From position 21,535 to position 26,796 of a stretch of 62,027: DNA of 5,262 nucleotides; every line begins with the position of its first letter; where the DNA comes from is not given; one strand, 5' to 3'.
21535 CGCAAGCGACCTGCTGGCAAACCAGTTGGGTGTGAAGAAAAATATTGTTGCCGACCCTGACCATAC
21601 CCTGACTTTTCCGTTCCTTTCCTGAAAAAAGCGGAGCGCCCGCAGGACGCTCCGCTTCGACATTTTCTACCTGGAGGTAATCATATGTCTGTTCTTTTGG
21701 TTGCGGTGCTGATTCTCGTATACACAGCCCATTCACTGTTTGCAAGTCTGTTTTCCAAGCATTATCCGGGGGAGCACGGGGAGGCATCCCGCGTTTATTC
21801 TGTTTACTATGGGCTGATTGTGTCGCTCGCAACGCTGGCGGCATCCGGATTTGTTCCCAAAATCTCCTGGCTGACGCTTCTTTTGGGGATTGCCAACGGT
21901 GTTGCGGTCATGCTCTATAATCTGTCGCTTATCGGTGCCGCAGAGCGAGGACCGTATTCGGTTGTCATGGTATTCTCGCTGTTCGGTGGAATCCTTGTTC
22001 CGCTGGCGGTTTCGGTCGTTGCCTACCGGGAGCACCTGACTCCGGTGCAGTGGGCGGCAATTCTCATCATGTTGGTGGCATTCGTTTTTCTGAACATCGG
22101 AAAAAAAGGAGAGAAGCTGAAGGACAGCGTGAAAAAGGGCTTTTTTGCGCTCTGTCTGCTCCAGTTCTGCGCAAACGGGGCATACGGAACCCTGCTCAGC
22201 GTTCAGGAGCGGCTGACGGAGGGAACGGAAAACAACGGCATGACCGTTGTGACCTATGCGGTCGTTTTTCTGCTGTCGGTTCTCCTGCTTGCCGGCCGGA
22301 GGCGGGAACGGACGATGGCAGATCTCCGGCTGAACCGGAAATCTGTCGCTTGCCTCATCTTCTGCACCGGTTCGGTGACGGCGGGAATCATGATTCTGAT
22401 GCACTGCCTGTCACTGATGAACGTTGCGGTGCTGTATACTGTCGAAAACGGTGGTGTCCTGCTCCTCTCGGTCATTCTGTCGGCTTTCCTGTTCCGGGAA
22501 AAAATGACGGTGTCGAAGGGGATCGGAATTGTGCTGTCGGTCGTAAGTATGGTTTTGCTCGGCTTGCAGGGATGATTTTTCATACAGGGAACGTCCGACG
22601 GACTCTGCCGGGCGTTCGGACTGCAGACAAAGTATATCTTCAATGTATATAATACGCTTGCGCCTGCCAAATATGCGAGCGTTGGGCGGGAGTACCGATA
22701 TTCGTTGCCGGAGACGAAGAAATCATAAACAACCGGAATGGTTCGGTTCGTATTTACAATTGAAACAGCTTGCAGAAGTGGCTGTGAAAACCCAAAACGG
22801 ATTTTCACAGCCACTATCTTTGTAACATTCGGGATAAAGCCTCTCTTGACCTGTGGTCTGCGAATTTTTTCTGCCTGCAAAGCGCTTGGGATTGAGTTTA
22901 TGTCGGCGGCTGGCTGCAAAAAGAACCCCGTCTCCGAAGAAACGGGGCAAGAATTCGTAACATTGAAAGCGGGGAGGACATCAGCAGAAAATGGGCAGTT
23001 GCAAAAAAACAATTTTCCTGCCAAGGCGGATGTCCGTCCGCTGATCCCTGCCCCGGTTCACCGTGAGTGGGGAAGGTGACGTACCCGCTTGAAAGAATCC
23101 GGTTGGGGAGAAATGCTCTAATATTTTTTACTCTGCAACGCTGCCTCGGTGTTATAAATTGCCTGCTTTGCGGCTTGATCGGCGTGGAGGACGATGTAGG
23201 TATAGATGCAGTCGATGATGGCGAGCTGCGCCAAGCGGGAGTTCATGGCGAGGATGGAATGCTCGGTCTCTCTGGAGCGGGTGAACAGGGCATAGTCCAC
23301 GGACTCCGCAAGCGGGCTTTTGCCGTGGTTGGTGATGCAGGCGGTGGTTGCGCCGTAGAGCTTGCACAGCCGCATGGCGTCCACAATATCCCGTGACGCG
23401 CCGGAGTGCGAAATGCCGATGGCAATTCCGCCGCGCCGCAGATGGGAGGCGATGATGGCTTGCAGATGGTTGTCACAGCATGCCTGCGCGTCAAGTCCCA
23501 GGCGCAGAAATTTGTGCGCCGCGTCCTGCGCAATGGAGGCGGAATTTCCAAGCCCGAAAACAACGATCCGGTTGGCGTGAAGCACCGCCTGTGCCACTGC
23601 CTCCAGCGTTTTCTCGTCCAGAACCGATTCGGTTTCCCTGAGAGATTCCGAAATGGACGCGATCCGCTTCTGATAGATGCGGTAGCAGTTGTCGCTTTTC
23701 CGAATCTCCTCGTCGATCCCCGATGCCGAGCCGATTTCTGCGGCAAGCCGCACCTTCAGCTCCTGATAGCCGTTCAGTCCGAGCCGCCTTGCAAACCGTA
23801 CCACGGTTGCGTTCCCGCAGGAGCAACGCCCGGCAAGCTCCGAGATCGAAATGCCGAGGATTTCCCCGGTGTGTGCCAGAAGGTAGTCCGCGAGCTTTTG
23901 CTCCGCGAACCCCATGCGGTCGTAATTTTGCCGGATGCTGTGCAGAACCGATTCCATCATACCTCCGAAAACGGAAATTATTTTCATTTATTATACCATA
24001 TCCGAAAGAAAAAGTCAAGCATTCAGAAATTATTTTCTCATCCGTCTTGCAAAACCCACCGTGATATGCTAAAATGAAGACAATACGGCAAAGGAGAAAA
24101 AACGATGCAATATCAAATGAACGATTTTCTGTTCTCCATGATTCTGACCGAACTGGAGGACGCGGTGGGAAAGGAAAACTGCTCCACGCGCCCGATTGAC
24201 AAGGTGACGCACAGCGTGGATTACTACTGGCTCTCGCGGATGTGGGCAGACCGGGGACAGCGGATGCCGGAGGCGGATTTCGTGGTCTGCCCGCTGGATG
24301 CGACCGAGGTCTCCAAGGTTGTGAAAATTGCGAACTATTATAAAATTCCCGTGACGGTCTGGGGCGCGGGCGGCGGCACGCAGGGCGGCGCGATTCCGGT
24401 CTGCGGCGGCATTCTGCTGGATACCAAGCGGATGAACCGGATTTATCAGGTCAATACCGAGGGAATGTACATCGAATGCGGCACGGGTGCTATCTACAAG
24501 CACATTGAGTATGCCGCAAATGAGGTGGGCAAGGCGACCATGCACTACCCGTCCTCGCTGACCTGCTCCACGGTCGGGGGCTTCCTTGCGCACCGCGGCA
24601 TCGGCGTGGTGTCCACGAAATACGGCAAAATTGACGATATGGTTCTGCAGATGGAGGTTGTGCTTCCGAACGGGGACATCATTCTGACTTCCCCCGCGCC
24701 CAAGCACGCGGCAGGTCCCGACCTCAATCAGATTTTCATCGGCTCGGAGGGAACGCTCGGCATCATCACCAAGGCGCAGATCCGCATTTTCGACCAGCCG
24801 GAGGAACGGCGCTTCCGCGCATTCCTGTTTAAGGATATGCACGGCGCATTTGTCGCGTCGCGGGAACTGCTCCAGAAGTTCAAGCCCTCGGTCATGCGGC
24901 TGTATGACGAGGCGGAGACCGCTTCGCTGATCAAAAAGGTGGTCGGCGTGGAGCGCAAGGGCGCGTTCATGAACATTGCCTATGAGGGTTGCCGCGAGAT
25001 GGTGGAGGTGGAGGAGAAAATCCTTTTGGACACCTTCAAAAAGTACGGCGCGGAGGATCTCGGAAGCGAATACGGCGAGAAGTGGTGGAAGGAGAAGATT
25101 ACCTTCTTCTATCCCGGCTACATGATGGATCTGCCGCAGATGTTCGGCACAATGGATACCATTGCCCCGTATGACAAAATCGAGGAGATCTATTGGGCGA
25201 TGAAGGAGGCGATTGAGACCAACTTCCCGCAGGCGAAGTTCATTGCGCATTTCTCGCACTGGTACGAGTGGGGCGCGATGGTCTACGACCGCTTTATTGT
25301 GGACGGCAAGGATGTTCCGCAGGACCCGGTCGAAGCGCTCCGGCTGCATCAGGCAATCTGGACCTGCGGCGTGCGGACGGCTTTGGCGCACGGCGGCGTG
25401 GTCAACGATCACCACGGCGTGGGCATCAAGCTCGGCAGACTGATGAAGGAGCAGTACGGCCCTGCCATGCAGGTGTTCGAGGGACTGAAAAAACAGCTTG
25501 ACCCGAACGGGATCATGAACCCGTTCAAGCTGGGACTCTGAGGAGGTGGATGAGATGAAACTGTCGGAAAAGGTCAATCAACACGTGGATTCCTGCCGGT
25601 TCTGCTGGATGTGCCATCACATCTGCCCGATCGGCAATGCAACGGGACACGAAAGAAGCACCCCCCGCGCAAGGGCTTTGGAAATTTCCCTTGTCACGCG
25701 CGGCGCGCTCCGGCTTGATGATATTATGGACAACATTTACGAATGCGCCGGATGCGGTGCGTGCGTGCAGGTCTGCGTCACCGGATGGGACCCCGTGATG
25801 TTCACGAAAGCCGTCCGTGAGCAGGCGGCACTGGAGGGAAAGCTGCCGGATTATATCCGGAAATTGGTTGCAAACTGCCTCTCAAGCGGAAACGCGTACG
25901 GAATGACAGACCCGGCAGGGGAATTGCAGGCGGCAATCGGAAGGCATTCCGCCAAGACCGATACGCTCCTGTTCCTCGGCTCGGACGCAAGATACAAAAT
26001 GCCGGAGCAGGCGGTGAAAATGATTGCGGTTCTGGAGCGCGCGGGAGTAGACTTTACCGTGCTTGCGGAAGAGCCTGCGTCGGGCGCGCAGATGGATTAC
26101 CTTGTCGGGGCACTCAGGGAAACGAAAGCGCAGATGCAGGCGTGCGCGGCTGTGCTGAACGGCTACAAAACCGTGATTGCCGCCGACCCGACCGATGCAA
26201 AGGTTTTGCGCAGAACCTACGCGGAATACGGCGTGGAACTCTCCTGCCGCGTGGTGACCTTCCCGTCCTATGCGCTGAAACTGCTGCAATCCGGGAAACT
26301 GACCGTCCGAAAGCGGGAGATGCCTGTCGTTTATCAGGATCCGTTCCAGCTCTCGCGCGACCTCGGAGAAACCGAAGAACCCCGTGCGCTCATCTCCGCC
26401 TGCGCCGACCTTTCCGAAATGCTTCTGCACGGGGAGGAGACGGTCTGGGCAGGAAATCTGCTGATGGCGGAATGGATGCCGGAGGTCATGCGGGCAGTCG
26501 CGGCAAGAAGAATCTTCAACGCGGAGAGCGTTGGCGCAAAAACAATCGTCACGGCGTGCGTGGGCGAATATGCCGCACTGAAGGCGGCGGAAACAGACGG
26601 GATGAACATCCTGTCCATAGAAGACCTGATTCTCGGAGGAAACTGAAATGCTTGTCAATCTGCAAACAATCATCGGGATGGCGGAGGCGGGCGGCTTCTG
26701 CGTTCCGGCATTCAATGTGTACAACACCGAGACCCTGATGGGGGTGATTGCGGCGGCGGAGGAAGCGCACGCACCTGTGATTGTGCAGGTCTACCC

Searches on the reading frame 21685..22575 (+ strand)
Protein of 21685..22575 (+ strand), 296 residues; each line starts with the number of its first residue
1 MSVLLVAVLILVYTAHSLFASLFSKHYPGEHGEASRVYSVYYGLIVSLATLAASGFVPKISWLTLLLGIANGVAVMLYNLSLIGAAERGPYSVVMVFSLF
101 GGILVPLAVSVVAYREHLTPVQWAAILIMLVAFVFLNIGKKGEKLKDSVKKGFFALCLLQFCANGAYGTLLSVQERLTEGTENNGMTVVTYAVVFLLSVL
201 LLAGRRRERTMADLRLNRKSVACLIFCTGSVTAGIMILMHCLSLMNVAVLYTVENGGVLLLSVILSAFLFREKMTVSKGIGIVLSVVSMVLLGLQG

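Call 15: search_protein_families(library=pfam, proteins=[window:21685-22575:+], max_evalue=0.001)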
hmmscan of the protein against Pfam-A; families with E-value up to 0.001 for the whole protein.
window:21685-22575:+ (296 aa): 1 family
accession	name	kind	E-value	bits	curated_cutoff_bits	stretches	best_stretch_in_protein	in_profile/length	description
PF00892.27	EamA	-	1.7e-06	28.8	28.2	1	164-292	11-133/135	EamA-like transporter family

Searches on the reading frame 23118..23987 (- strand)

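Call 15: search_protein_families(library=pfam, proteins=[window:23118-23987:-], max_evalue=0.001)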
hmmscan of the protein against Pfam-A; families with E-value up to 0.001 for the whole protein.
window:23118-23987:- (289 aa): 3 families
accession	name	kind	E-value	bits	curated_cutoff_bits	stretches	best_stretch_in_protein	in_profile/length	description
PF01418.23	HTH_6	-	3.5e-21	75.4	28.3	1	14-85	3-74/77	Helix-turn-helix domain, rpiR family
PF01380.27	SIS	-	1.2e-18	67.7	25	1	137-262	4-129/131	SIS domain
PF13580.11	SIS_2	-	6.3e-07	30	27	0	105-159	2-56/138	SIS domain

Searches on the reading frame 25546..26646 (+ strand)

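Call 15: search_protein_families(library=pfam, proteins=[window:25546-26646:+], max_evalue=0.001)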
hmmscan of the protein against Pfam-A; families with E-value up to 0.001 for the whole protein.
window:25546-26646:+ (366 aa): 7 families
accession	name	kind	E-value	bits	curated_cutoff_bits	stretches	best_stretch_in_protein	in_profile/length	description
PF13183.11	Fer4_8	-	9.1e-09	36.2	27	1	14-79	2-66/68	4Fe-4S dicluster domain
PF12838.12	Fer4_7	-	2.4e-06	28.4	27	1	17-80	2-51/52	4Fe-4S dicluster domain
PF13187.11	Fer4_9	-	6.9e-06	26.4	27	1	17-80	2-50/52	4Fe-4S dicluster domain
PF13534.11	Fer4_17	-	8.1e-06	26.7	22.2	1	16-80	1-59/61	4Fe-4S dicluster domain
PF13484.11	Fer4_16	-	0.00037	21.6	30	0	17-77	2-63/66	4Fe-4S double cluster binding domain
PF14697.11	Fer4_21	-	0.00044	20.7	35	0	66-77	40-51/59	4Fe-4S dicluster domain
PF13237.11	Fer4_10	-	0.00096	19.5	25.5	0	10-77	2-52/53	4Fe-4S dicluster domain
